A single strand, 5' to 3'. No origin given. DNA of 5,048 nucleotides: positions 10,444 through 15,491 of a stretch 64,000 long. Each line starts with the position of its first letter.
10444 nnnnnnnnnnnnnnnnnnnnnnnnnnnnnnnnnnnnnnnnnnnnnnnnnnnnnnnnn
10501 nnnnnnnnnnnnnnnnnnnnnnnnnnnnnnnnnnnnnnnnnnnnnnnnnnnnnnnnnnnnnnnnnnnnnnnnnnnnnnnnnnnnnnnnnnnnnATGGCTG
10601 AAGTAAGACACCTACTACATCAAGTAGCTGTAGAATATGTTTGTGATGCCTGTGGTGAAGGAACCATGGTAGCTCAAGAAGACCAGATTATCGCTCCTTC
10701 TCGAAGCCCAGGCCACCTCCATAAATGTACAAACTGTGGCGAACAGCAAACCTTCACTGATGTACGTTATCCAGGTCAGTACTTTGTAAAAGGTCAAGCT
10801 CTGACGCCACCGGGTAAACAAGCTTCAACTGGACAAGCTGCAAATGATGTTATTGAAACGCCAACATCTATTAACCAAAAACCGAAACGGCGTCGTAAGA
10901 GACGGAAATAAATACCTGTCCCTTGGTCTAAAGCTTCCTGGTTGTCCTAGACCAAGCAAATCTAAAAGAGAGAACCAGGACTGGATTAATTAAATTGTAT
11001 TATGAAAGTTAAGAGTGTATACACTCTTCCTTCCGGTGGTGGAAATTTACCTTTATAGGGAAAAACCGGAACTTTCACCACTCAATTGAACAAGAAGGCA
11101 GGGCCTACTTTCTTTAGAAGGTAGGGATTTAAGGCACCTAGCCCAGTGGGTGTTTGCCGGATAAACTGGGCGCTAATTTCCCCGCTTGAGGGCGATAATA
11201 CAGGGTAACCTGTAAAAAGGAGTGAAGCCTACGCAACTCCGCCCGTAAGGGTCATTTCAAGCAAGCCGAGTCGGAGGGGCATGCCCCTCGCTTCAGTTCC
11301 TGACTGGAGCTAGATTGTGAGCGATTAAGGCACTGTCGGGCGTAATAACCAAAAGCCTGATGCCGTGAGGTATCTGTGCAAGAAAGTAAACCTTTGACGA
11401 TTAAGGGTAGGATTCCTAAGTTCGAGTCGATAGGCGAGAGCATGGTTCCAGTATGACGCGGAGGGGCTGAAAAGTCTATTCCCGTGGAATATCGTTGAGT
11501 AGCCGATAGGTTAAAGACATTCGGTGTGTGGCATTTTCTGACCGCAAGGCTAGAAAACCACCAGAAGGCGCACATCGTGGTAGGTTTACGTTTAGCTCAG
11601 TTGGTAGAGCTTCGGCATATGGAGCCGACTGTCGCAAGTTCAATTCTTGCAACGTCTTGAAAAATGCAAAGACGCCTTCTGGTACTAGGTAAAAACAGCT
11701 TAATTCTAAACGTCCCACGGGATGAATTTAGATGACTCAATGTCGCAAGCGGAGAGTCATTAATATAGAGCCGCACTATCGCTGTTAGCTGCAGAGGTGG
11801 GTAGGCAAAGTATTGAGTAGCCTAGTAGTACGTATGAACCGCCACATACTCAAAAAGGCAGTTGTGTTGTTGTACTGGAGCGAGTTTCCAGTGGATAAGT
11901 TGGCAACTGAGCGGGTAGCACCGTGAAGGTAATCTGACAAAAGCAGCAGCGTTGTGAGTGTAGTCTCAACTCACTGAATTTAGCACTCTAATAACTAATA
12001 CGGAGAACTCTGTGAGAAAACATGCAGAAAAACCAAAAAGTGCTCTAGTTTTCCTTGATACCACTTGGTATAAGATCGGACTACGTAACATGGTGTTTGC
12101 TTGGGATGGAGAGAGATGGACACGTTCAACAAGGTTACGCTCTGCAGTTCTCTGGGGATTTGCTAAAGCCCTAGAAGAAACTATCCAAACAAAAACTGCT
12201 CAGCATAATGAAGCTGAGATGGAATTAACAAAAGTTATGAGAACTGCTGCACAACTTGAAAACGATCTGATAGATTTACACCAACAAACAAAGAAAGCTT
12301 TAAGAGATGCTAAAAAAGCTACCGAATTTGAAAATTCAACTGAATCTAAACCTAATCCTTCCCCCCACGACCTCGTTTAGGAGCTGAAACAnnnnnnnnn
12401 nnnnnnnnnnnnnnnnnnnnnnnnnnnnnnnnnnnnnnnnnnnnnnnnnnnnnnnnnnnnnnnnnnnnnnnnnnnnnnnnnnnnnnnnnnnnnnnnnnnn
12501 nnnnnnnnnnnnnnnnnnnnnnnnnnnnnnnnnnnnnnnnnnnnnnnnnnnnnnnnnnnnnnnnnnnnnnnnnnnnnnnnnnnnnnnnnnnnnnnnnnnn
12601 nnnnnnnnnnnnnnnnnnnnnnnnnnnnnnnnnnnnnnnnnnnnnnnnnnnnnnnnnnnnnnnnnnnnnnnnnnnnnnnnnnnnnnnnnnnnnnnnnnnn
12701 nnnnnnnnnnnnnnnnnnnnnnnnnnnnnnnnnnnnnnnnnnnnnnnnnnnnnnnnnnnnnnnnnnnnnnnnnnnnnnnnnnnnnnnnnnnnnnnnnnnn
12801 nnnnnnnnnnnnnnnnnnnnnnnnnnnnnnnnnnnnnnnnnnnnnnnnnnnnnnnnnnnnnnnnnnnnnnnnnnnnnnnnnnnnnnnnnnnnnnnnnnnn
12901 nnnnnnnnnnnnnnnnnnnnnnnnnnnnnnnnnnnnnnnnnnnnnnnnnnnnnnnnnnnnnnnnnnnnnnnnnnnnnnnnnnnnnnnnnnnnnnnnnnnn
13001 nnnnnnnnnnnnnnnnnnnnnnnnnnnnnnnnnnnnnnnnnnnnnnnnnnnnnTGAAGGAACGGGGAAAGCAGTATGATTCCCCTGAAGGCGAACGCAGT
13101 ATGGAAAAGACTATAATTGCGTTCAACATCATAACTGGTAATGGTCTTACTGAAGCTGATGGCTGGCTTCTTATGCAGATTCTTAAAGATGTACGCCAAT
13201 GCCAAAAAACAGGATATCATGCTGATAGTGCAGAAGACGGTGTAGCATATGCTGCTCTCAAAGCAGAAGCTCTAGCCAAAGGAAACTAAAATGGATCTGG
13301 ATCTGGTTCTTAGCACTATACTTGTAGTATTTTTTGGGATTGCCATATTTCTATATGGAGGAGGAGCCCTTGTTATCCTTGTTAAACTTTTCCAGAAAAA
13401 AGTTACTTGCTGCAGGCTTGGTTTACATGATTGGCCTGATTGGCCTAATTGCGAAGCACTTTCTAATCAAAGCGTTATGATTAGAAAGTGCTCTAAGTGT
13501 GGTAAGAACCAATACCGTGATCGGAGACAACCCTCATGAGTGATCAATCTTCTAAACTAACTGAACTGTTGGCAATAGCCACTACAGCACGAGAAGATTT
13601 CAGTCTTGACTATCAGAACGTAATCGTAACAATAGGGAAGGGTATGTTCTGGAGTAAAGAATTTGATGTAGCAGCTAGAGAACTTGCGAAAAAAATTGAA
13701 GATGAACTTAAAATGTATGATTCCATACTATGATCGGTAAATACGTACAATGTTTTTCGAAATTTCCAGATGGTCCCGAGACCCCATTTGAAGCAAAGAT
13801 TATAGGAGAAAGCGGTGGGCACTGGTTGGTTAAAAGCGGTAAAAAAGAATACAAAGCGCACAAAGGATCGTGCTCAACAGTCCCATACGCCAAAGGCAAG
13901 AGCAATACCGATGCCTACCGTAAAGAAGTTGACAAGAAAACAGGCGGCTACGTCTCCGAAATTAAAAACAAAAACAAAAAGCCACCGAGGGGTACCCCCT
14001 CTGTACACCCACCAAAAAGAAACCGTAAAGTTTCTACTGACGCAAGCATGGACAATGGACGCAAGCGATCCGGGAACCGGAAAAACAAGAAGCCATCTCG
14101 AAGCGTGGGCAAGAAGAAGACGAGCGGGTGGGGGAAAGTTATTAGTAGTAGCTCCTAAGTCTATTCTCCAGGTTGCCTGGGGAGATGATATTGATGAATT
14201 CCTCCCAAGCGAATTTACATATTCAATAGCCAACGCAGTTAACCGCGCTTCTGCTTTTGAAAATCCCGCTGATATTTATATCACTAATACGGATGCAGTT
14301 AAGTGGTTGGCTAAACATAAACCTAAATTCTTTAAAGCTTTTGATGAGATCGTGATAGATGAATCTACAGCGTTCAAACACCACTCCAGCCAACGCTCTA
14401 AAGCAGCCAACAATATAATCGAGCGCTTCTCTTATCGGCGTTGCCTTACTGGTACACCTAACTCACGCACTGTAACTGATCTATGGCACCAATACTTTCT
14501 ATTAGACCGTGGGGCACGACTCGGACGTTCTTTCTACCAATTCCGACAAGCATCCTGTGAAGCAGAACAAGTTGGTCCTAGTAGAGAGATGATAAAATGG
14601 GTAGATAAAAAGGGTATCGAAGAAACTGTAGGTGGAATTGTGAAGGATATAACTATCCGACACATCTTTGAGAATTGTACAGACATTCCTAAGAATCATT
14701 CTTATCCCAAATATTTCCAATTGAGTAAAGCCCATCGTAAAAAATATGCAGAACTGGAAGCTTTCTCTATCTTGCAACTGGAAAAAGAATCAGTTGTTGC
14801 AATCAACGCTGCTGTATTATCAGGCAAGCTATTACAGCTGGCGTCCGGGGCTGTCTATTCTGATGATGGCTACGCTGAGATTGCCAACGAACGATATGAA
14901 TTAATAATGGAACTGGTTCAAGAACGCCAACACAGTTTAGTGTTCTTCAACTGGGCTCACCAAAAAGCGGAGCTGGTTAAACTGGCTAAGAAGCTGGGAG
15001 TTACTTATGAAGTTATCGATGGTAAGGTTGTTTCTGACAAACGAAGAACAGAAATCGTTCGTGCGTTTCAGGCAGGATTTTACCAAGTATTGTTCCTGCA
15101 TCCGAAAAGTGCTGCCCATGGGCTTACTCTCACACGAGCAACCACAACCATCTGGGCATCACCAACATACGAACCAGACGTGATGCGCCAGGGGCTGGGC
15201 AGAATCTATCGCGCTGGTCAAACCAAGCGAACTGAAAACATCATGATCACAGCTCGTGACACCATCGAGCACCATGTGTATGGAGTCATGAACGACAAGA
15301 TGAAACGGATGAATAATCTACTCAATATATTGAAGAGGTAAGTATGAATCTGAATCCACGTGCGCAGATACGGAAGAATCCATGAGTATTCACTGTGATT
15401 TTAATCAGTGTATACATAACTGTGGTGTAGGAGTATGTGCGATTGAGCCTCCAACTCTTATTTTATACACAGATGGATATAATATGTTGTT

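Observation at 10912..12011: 1.1-kb ORF-free, helix-rich region with an embedded tRNA-like module: candidate giant structured phage RNA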

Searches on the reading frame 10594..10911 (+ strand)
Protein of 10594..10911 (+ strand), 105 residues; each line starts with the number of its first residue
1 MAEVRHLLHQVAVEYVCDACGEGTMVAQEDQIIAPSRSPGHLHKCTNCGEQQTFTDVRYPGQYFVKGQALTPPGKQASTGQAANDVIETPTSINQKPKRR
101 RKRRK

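Call 12: search_protein_families(library=phrogs, proteins=[window:10594-10911:+])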
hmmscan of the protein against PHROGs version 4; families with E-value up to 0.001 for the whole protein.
window:10594-10911:+ (105 aa): 1 family
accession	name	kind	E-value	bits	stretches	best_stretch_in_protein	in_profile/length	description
phrog_9369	-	unknown function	8.7e-11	42.4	1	10-59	7-57/69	-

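Call 63: search_protein_families(library=pfam, proteins=[window:10594-10911:+], max_evalue=0.01)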
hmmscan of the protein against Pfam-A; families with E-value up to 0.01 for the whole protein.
window:10594-10911:+ (105 aa): 2 families
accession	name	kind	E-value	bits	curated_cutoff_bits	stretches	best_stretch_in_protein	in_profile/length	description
PF07754.17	HVO_2753_ZBP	-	0.0042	17.3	33.2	0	12-21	37-46/46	Small zinc finger protein HVO_2753-like, Zn-binding pocket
PF05191.20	ADK_lid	-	0.009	16.3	26.6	0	10-30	17-36/36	Adenylate kinase, active site lid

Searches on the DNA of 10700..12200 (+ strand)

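Call 5: search_rna_families(source=window, start=10700, end=12200, threshold=evalue, max_evalue=10, show_alignments=3)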
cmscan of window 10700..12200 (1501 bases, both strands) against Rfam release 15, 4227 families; matches with E-value up to 10: 3.
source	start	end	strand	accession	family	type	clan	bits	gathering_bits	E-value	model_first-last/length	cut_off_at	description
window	11521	11972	+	RF02032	GOLLD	Gene;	-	124.2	150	6.5e-34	1-416/416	no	Giant, ornate, lake- and Lactobacillales-derived (GOLLD) RNA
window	11588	11655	+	RF00005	tRNA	Gene; tRNA;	CL00001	48.9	29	4.6e-09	3-68/71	no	tRNA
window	11344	11381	+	RF01343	CRISPR-DR33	Gene; CRISPR;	-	16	39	5.4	1-37/37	no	CRISPR RNA direct repeat element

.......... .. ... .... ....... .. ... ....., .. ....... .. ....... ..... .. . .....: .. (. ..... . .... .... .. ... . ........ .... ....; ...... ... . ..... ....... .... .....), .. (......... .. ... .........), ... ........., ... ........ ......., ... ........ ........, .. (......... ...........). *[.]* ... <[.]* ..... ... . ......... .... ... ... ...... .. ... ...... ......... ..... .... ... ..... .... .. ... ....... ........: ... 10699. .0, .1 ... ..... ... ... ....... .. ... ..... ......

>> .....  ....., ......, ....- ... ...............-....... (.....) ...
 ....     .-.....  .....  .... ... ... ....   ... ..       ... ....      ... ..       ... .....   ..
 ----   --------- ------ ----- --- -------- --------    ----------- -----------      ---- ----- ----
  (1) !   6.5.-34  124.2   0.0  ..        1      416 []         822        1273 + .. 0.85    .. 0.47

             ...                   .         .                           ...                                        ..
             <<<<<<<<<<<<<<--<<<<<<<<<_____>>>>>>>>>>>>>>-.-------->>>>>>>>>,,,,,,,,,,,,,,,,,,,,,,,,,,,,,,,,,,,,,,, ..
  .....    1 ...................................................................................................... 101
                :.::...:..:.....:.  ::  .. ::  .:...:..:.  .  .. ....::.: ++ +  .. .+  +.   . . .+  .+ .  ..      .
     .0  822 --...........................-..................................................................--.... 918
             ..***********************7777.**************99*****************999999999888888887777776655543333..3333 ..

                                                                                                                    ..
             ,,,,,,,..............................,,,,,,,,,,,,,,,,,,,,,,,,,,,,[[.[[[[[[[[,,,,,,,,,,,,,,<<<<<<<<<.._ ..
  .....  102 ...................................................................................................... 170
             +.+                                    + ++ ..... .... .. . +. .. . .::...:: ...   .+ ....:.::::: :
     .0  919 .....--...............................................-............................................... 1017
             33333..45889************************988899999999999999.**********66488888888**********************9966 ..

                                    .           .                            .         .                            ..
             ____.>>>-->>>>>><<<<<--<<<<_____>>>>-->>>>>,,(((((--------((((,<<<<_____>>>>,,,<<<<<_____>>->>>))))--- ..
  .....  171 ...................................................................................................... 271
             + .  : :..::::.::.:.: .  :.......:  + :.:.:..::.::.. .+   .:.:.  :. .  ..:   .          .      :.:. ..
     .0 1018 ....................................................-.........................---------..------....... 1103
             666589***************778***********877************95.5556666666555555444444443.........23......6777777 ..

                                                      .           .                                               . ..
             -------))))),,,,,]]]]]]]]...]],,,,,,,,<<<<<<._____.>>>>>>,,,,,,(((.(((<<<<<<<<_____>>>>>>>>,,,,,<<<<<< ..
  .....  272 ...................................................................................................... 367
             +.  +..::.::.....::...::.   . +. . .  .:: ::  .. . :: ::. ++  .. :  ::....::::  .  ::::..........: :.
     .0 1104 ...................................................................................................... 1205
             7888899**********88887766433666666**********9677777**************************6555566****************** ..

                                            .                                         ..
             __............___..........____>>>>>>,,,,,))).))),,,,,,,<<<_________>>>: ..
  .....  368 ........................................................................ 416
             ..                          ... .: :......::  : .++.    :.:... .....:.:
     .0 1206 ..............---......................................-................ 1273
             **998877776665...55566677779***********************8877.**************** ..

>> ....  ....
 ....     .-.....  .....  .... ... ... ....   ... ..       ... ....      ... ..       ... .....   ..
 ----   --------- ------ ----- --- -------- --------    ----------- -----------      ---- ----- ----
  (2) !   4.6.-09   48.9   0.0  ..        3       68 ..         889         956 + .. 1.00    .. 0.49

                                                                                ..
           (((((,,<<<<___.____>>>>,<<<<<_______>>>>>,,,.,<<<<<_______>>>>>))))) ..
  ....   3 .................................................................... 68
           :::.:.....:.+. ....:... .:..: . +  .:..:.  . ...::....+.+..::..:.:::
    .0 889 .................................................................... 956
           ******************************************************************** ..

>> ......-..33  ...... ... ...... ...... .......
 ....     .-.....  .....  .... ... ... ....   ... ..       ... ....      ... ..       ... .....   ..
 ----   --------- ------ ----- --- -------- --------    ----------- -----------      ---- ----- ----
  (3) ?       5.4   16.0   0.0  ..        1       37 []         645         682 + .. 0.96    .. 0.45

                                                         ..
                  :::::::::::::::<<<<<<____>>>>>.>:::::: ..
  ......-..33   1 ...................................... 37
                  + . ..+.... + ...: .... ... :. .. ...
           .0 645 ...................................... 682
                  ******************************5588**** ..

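Call 7: search_dna_similar(query=window:10912-12011:+, collection=phages, mode=distant)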
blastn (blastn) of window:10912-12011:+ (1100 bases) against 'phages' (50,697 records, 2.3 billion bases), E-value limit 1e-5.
Records with a match: 3; places in all: 3; records where one place covers at least 80% of the query: 0.
Best place of each record, by identity: 80-90% 3.
By first word of the organism name: Vibrio 3.
By host as written in the record: Vibrio parahaemolyticus ATCC 33844 2; Vibrio parahaemolyticus FORC023 1.
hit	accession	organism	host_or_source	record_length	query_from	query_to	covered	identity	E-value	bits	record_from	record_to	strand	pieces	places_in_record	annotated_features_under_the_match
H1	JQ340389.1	Vibrio phage pVp-1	Vibrio parahaemolyticus ATCC 33844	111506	681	740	5%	81.7%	4e-6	60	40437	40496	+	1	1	none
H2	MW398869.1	Vibrio phage VPG01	Vibrio parahaemolyticus FORC023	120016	681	740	5%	81.7%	4e-6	60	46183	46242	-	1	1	tRNA-Gln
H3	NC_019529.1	Vibrio phage pVp-1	Vibrio parahaemolyticus ATCC 33844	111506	681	740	5%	81.7%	4e-6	60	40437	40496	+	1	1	none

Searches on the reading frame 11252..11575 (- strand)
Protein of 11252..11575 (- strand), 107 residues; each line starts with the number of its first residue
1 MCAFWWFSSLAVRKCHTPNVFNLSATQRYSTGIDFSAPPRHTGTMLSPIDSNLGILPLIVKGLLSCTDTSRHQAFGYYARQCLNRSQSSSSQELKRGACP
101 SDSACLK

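Call 63: search_protein_families(library=pfam, proteins=[window:11252-11575:-], max_evalue=0.01)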
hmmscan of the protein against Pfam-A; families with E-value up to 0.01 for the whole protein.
window:11252-11575:- (107 aa): 0 families

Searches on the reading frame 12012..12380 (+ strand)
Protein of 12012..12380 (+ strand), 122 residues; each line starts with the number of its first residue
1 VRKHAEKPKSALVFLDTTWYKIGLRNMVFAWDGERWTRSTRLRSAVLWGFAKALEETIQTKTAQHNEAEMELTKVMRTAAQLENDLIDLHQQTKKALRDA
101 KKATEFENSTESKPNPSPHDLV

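Call 12: search_protein_families(library=phrogs, proteins=[window:12012-12380:+])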
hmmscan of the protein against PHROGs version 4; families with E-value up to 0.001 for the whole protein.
window:12012-12380:+ (122 aa): 0 families

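Call 15: find_related_loci(query=window:12012-12380:+, collection=viral_contigs, flank=4000)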
Query window:12012-12380:+ (122 aa) in viral_contigs; peptide patterns used: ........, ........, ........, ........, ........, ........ (x = any residue, [..] = any of these).
5 stretches matched a pattern, but none encodes a relative of the query by tblastn (E <= 1e-3).

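Call 63: search_protein_families(library=pfam, proteins=[window:12012-12380:+], max_evalue=0.01)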
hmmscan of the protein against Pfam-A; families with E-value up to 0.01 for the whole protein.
window:12012-12380:+ (122 aa): 0 families

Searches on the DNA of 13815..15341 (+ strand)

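Call 79: search_with_rna_model(model_id=R1, sources=[L001, L002, L003, L004, L006, L007, L008, L009, L010, L012, L013, L016, L017, L018, L019, L020, L021, L022, L023, L024, L025, L026, L027, L028, L029, L030, L031, L033, L035, L036, L037, L038, L039, L040, L041, L043, L044, L045, L047, L048, L049, L050, L051, L053, L054, L055, L056, L057, L058, L059, L060, L062, L063, L064, L066, L068, L069, L070, L071, L073, L075, L076, L087, L088, L089, L090, L091], max_evalue=0.01)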
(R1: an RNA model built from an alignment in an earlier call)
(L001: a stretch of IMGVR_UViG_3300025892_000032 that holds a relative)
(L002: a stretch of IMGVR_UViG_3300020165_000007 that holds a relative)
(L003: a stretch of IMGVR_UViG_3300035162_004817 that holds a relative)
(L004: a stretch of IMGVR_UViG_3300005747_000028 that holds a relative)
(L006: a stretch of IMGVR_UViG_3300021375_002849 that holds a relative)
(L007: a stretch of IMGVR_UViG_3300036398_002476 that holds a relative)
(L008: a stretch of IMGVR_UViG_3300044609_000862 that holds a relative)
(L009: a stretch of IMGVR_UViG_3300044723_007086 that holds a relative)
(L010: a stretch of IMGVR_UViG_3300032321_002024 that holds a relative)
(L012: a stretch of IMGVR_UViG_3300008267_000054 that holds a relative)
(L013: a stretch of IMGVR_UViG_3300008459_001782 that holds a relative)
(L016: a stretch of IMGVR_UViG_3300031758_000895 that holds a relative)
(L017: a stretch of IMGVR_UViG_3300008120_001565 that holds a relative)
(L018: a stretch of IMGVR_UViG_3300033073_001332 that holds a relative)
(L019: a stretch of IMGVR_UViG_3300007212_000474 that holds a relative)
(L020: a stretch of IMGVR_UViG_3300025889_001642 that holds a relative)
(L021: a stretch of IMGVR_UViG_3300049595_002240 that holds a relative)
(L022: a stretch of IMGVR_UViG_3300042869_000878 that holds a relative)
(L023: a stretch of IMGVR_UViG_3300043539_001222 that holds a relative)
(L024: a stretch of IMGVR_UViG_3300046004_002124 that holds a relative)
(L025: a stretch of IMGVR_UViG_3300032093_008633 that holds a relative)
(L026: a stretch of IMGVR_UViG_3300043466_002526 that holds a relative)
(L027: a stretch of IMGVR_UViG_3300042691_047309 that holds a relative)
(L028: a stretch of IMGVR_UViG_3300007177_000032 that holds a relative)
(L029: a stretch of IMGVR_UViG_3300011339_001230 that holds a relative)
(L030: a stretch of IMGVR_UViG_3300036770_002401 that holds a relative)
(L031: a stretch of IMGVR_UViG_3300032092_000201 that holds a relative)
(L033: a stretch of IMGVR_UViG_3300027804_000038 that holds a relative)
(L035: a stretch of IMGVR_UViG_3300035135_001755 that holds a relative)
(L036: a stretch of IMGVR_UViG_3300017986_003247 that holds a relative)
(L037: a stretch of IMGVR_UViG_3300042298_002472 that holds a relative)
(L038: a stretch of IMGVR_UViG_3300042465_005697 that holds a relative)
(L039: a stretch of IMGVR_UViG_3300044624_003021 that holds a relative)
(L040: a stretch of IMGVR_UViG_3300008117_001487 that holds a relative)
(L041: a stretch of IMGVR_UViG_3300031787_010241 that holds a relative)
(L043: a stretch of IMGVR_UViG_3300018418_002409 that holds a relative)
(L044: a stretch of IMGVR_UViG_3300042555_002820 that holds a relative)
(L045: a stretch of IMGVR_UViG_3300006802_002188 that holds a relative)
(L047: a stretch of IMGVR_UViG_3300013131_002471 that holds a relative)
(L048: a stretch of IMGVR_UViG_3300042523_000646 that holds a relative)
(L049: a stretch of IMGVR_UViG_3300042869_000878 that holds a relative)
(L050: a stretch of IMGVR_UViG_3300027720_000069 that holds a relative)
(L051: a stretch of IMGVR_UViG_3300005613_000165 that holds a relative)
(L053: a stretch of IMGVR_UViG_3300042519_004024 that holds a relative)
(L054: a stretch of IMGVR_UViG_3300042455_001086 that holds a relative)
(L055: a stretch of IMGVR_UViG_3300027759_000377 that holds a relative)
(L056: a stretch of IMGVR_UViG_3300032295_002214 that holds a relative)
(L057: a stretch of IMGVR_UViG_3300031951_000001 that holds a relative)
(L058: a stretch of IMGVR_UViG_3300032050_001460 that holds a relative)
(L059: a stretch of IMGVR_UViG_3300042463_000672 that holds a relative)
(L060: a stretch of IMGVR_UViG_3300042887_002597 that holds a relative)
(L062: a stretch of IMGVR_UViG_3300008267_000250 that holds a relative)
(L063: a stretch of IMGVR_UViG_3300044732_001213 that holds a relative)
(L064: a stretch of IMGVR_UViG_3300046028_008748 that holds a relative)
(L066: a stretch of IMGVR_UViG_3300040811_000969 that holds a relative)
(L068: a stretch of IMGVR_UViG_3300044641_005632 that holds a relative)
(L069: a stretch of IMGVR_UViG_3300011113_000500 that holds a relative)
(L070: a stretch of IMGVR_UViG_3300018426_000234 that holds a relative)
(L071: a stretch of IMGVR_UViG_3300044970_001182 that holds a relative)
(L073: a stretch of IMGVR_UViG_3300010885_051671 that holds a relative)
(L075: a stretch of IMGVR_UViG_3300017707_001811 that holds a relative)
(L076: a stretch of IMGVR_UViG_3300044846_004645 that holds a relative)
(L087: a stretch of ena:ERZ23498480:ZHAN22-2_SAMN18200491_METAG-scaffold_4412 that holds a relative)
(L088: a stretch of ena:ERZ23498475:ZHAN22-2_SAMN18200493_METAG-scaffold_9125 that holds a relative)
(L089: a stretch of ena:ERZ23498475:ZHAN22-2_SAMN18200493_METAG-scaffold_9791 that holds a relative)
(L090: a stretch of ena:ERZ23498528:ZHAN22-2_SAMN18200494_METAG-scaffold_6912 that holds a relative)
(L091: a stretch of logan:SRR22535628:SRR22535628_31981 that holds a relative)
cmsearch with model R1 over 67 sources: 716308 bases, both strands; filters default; matches with E-value up to 0.01: 2.
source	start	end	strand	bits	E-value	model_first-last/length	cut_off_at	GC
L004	1140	1263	-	80.8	2.6e-18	1-140/140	no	0.46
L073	4946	5089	-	35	1.7e-06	1-140/140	no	0.51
